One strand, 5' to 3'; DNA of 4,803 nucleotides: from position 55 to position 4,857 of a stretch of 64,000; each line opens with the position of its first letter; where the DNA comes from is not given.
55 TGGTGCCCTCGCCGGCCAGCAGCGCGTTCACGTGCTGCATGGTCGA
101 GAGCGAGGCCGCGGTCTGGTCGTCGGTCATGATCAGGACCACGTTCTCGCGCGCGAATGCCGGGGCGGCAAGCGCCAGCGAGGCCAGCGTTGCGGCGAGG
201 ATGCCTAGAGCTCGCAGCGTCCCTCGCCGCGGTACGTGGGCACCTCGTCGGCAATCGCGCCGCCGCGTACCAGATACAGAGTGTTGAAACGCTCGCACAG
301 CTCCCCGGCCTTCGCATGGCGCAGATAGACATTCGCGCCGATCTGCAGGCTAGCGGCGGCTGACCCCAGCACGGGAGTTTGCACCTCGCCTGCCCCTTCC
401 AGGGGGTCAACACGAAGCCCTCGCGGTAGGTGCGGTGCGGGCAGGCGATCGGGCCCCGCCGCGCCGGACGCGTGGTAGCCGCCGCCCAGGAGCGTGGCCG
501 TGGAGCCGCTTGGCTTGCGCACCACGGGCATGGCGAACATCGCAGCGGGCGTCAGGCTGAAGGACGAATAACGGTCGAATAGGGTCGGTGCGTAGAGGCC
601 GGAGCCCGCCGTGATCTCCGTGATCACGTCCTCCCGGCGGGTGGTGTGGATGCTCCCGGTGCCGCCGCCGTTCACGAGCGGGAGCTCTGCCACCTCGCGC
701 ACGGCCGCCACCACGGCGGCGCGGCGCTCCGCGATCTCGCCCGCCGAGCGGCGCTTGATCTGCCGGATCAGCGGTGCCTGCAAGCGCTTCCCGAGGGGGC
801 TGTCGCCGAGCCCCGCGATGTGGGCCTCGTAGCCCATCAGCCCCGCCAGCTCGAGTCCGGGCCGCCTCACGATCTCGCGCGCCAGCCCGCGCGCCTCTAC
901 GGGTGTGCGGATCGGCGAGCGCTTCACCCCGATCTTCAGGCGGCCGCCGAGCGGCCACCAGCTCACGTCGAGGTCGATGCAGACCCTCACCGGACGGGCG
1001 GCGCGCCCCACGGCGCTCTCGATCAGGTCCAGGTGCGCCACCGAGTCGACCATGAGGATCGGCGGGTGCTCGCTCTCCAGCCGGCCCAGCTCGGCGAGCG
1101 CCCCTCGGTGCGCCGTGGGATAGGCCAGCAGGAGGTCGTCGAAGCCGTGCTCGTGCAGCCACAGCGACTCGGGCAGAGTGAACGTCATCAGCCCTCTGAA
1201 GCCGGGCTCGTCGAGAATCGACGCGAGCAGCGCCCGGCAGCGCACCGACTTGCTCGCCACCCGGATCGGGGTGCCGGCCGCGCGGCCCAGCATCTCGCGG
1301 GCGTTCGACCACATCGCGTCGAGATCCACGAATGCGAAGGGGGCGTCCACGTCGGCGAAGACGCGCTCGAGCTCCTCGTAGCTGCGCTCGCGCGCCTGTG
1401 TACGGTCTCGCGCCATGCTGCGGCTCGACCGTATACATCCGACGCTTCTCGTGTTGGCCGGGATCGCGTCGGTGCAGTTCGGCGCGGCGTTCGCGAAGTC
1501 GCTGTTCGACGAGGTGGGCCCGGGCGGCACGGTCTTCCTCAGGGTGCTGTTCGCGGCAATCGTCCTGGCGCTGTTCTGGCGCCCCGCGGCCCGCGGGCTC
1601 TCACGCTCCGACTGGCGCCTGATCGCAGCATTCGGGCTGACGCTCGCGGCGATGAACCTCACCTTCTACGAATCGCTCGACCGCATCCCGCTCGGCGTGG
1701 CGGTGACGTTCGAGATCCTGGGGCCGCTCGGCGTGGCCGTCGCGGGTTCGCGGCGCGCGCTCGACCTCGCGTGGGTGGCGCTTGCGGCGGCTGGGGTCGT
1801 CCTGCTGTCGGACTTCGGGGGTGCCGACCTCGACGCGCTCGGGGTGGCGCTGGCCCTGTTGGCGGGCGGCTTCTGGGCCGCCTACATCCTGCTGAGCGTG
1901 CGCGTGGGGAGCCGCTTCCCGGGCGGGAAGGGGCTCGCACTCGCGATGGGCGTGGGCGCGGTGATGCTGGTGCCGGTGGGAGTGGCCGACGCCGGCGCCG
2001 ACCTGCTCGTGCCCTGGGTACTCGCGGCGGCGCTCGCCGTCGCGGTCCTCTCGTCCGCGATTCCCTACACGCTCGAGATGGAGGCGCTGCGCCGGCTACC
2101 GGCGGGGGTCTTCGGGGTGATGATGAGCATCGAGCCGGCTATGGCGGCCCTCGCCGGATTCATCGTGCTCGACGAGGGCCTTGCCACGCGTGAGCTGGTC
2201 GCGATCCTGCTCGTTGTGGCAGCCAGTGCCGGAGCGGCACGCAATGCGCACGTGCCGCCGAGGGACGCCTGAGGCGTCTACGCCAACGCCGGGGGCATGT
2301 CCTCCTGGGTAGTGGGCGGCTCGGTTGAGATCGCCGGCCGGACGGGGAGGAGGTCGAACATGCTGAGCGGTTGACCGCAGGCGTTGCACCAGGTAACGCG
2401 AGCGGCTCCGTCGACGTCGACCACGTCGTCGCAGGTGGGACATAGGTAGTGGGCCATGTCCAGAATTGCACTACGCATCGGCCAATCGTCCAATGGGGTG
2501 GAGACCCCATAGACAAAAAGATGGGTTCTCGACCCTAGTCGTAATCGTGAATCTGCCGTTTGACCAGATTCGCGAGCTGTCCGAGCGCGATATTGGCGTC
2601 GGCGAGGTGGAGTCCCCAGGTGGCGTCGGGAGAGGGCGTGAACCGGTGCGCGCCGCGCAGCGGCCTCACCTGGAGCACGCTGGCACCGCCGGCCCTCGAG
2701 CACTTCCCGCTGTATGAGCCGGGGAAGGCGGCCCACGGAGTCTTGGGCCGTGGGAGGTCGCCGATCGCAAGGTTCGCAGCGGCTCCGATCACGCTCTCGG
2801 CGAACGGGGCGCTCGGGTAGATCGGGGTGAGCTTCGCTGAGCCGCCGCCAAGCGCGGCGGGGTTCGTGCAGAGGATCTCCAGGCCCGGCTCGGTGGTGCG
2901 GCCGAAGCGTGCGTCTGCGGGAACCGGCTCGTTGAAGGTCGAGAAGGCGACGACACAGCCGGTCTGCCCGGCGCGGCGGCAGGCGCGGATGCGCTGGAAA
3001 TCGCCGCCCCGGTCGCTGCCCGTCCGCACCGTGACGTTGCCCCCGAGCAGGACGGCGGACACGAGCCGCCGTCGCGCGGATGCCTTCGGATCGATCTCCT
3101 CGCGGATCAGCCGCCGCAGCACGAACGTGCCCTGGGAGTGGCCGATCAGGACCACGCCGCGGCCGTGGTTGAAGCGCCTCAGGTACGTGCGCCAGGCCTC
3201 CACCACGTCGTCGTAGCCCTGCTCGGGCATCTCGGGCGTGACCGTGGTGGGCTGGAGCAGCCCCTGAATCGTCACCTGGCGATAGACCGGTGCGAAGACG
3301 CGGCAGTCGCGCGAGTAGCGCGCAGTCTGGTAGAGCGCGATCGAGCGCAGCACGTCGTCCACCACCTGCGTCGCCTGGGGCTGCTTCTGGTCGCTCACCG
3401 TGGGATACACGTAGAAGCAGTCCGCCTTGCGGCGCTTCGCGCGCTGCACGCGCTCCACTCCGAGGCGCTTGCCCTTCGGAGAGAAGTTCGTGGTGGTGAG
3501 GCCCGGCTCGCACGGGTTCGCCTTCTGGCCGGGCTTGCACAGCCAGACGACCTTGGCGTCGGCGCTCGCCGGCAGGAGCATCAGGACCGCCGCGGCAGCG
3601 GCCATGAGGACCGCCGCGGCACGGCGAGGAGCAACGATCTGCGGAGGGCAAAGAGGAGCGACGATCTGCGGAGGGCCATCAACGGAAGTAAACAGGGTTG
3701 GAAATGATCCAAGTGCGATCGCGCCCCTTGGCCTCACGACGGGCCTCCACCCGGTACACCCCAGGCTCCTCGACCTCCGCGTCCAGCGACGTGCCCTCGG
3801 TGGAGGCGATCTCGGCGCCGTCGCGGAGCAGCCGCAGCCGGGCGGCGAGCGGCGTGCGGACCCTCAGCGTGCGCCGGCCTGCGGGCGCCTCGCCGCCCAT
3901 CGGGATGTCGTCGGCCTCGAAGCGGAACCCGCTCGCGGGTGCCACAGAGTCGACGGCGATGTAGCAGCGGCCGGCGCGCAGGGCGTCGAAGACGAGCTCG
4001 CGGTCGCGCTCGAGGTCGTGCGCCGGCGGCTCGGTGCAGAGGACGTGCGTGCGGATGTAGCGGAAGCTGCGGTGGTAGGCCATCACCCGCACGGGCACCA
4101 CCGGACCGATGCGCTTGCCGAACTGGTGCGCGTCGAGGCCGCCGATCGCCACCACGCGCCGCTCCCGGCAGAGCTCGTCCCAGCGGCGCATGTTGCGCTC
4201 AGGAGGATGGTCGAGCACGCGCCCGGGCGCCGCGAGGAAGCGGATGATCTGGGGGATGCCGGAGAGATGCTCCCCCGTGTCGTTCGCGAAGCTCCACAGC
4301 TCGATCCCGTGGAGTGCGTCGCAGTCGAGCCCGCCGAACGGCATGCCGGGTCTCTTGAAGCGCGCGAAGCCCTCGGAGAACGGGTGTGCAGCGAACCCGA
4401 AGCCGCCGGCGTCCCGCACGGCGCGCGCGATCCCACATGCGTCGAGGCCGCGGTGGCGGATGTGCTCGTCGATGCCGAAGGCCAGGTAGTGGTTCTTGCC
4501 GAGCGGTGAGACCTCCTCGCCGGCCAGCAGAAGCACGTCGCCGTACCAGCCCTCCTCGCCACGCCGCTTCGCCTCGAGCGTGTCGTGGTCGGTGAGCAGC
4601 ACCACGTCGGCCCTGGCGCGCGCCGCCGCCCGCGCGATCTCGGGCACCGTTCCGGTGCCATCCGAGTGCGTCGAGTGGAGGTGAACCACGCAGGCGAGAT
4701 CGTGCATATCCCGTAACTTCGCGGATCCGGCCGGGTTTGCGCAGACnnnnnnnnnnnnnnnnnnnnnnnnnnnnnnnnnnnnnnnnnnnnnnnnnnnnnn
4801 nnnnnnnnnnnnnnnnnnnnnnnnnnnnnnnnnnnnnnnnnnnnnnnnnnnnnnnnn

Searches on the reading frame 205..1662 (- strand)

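Call 83: search_protein_families(library=pfam, proteins=[window:205-1662:-], max_evalue=0.001)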
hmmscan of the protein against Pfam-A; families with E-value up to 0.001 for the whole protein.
window:205-1662:- (485 aa): 1 family
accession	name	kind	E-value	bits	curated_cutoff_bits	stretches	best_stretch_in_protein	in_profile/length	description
PF01168.26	Ala_racemase_N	-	2.1e-08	34.6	24.1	1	112-303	1-160/220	Alanine racemase, N-terminal domain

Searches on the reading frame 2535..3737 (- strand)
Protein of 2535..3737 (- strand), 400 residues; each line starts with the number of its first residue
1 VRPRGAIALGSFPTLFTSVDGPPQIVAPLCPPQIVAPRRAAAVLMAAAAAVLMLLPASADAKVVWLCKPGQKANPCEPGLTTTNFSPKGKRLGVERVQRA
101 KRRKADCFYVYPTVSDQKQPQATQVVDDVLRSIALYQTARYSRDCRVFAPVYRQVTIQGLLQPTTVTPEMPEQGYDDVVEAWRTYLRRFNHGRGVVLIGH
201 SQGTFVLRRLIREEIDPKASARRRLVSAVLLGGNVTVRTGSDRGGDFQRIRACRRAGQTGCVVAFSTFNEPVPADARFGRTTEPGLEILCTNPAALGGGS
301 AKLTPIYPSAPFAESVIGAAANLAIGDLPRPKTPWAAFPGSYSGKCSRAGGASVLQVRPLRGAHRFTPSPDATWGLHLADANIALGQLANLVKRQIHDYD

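Call 83: search_protein_families(library=pfam, proteins=[window:2535-3737:-], max_evalue=0.001)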
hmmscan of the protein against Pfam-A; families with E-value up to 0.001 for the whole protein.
window:2535-3737:- (400 aa): 2 families
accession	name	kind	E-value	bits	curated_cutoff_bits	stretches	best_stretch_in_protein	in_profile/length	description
PF11288.14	DUF3089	-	3.5e-50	170.9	23.4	1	105-297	1-205/207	Protein of unknown function (DUF3089)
PF12697.13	Abhydrolase_6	-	0.00015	22.9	26.3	1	142-266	25-121/217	Alpha/beta hydrolase family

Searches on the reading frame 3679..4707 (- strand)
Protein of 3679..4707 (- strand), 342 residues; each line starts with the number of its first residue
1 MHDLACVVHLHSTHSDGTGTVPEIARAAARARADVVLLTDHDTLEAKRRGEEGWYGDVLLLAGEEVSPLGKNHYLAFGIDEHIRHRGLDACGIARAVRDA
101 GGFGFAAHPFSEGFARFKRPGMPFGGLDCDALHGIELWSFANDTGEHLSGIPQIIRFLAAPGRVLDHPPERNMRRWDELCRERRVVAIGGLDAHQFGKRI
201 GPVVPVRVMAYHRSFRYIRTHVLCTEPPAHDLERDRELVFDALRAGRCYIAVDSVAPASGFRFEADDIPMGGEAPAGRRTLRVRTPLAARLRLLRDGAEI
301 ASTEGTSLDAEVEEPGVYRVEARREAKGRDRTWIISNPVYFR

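Call 83: search_protein_families(library=pfam, proteins=[window:3679-4707:-], max_evalue=0.001)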
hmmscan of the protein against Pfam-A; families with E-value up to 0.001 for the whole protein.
window:3679-4707:- (342 aa): 1 family
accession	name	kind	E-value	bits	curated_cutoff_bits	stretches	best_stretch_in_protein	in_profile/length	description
PF02811.25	PHP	-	0.0004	21.2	26.4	1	9-77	3-41/164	PHP domain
